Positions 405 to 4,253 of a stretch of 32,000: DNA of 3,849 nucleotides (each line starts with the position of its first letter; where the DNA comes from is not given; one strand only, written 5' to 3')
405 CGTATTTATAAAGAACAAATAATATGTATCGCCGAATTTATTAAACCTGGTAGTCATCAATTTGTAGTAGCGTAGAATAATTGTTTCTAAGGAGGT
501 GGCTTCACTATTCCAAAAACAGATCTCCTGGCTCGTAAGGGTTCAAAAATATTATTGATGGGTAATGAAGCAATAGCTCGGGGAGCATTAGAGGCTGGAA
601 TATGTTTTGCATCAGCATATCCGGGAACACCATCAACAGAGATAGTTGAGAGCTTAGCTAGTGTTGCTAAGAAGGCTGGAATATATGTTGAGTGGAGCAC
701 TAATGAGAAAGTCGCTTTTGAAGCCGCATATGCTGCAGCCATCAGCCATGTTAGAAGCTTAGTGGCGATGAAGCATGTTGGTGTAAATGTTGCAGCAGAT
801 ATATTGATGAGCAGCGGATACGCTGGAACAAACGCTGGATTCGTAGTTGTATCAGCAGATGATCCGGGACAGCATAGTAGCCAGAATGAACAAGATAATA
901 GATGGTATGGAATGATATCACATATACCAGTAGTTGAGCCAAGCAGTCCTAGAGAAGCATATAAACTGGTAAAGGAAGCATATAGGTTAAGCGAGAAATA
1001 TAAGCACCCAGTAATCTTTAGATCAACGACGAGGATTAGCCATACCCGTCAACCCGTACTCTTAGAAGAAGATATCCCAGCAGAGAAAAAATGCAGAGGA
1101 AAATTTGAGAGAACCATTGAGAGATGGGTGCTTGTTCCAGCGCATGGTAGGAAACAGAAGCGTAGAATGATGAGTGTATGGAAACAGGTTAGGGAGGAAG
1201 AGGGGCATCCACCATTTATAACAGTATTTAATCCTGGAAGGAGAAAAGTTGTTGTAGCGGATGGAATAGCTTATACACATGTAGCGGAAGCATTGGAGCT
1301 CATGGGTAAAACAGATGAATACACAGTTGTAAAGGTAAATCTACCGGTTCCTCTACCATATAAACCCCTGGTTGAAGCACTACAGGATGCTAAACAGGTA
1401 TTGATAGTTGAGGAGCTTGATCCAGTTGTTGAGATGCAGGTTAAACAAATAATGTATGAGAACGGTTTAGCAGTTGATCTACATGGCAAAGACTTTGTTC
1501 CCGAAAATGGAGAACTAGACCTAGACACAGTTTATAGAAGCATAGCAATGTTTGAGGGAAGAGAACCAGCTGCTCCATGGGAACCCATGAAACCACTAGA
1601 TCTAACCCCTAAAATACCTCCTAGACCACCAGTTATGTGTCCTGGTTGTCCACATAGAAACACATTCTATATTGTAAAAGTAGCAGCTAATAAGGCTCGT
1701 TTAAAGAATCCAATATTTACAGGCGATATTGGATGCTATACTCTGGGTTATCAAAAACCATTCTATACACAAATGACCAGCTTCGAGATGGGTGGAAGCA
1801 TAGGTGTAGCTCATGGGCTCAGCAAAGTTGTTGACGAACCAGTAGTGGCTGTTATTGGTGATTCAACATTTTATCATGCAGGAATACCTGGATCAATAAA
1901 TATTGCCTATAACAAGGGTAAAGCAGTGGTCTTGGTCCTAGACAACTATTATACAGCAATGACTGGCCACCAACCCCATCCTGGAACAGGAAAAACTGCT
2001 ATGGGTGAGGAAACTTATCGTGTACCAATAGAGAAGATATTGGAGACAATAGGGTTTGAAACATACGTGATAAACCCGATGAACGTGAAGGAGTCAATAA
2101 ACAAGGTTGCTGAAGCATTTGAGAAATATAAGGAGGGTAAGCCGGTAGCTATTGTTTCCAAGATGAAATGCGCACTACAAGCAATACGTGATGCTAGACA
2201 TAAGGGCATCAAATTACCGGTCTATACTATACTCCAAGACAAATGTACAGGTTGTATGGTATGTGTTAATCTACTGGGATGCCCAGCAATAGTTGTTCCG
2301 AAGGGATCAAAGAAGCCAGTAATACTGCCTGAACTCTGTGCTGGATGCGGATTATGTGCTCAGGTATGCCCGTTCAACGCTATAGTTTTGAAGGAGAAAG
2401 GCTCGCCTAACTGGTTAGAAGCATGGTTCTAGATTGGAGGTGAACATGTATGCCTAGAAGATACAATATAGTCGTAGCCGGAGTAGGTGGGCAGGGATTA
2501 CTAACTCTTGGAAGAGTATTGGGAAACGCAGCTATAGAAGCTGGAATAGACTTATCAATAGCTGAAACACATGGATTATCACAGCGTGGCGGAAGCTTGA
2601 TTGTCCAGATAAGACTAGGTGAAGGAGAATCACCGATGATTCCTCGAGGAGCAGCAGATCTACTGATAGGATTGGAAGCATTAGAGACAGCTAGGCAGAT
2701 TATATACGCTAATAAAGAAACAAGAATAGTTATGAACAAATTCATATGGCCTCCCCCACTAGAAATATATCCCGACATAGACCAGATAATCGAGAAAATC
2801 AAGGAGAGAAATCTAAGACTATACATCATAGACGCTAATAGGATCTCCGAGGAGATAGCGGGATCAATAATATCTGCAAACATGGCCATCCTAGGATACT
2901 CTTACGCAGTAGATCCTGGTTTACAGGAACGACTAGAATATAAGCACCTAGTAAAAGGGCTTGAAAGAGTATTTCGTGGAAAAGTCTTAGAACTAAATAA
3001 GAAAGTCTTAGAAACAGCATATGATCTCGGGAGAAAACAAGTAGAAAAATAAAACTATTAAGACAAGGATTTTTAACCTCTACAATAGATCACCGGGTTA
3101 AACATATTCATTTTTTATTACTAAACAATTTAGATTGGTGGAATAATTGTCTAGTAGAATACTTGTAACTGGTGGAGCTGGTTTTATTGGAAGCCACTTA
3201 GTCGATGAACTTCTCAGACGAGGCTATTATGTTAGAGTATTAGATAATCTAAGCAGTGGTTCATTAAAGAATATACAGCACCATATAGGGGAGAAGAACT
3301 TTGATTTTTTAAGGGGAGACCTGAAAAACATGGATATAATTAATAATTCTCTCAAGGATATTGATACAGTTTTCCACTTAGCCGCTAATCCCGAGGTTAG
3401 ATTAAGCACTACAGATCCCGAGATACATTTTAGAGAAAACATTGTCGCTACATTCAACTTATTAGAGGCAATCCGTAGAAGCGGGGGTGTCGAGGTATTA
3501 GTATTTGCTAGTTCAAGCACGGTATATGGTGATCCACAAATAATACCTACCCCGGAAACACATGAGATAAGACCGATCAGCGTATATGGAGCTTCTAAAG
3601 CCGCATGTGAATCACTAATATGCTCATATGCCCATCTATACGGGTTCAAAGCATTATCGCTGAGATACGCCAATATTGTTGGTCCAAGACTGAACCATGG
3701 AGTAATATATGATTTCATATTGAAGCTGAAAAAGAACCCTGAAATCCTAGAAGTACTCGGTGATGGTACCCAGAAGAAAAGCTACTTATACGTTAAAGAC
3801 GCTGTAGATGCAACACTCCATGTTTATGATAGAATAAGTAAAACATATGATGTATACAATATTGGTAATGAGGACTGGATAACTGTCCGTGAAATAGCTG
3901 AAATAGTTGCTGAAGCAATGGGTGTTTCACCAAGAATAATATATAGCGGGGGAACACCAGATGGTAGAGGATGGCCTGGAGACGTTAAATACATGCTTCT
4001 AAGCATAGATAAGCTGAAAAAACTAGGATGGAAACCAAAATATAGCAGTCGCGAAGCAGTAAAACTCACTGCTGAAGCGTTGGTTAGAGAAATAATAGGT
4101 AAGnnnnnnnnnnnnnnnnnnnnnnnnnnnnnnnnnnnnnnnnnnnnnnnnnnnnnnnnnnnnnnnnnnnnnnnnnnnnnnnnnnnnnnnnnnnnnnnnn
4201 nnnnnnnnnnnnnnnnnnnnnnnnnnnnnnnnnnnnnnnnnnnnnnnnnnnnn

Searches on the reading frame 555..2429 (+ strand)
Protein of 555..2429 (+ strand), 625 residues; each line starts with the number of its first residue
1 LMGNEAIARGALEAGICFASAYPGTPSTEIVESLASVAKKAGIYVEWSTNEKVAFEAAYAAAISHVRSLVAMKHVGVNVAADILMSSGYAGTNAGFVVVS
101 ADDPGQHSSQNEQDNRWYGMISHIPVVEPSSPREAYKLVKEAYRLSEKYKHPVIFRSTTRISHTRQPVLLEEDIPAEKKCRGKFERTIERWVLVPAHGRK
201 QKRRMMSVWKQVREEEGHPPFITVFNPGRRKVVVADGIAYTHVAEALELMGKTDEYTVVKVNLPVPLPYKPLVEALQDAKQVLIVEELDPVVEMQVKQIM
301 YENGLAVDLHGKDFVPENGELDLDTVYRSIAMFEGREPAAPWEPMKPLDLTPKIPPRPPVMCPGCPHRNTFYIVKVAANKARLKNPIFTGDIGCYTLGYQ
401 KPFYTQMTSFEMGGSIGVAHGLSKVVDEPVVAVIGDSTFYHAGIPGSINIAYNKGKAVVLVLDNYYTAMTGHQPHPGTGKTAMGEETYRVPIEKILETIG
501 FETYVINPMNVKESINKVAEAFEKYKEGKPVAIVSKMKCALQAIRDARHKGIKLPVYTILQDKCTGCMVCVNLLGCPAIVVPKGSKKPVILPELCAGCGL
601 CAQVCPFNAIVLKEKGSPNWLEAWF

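Call 68: search_protein_families(library=pfam, proteins=[window:555-2429:+], max_evalue=0.001)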
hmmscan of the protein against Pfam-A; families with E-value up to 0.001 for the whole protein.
window:555-2429:+ (625 aa): 13 families
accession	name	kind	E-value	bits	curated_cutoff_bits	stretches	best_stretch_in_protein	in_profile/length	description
PF02775.26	TPP_enzyme_C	-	2.3e-19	70.2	21.9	1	391-533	1-149/151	Thiamine pyrophosphate enzyme, C-terminal TPP binding domain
PF01855.24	POR_N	-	6.4e-14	52.7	27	1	10-210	2-208/231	Pyruvate flavodoxin/ferredoxin oxidoreductase, thiamine diP-bdg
PF00037.32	Fer4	-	7.2e-11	41.9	21.1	1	588-610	1-23/24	4Fe-4S binding domain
PF12797.12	Fer4_2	-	1.7e-07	31.1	24.5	1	587-607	2-22/22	4Fe-4S binding domain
PF12838.12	Fer4_7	-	2.8e-07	31.3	27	1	563-609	1-52/52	4Fe-4S dicluster domain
PF12837.12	Fer4_6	-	1.6e-06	28.2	25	1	587-610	1-24/24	4Fe-4S binding domain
PF14697.11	Fer4_21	-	1.8e-06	28.4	35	1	560-610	4-57/59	4Fe-4S dicluster domain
PF13237.11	Fer4_10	-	1.6e-05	25.2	25.5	1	560-606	5-53/53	4Fe-4S dicluster domain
PF12800.12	Fer4_4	-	7.9e-05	23.1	24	0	592-607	1-16/17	4Fe-4S binding domain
PF13187.11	Fer4_9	-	0.0001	22.7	27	1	563-610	1-52/52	4Fe-4S dicluster domain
PF13484.11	Fer4_16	-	0.00021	22.4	30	0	595-613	2-20/66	4Fe-4S double cluster binding domain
PF02779.29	Transket_pyr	-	0.00047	20.3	27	0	57-158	63-168/174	Transketolase, pyrimidine binding domain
PF25160.1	LdpA_Fe-S-bd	-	0.00066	19.9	27.6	0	576-611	13-44/49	LdpA Fe-S cluster-binding domain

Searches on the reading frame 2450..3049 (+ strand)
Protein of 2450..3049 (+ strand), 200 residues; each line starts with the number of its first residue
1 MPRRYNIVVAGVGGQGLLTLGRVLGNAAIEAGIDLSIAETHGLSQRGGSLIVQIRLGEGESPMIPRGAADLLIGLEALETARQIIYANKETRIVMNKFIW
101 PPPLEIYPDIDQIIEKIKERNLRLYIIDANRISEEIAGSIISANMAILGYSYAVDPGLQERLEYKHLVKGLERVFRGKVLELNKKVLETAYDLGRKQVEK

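Call 68: search_protein_families(library=pfam, proteins=[window:2450-3049:+], max_evalue=0.001)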
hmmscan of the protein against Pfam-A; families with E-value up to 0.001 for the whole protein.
window:2450-3049:+ (200 aa): 1 family
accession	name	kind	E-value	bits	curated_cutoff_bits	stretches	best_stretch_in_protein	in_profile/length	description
PF01558.24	POR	-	3.2e-34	119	27.4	1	13-192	1-173/173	Pyruvate ferredoxin/flavodoxin oxidoreductase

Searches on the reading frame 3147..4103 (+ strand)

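Call 68: search_protein_families(library=pfam, proteins=[window:3147-4103:+], max_evalue=0.001)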
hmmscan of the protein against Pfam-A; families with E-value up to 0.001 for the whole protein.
window:3147-4103:+ (319 aa): 9 families
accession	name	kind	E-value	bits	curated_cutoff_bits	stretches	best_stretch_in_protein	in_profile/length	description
PF01370.27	Epimerase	-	1.9e-58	198.2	20.9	1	5-240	1-240/240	NAD dependent epimerase/dehydratase family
PF16363.11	GDP_Man_Dehyd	-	2.2e-57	195.4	27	1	6-306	1-330/332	GDP-mannose 4,6 dehydratase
PF01073.25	3Beta_HSD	-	1.3e-24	87.2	22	1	6-222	1-224/280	3-beta hydroxysteroid dehydrogenase/isomerase family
PF04321.23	RmlD_sub_bind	-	9.6e-17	61.4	27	1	4-264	2-237/287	RmlD substrate binding domain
PF02719.21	Polysacc_synt_2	-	2e-16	60.4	20.2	1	5-261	1-250/293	Polysaccharide biosynthesis protein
PF07993.18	NAD_binding_4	-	1.1e-09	38.3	20.1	1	7-179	1-209/258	Male sterility protein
PF05368.20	NmrA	-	4.3e-09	36.8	27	1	1-123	1-107/298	NmrA-like family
PF13460.12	NAD_binding_10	-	8.5e-08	32.7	27.2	1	9-144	1-120/184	NAD(P)H-binding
PF00106.31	adh_short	-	1.2e-06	28.6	26.6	1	5-72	3-71/195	short chain dehydrogenase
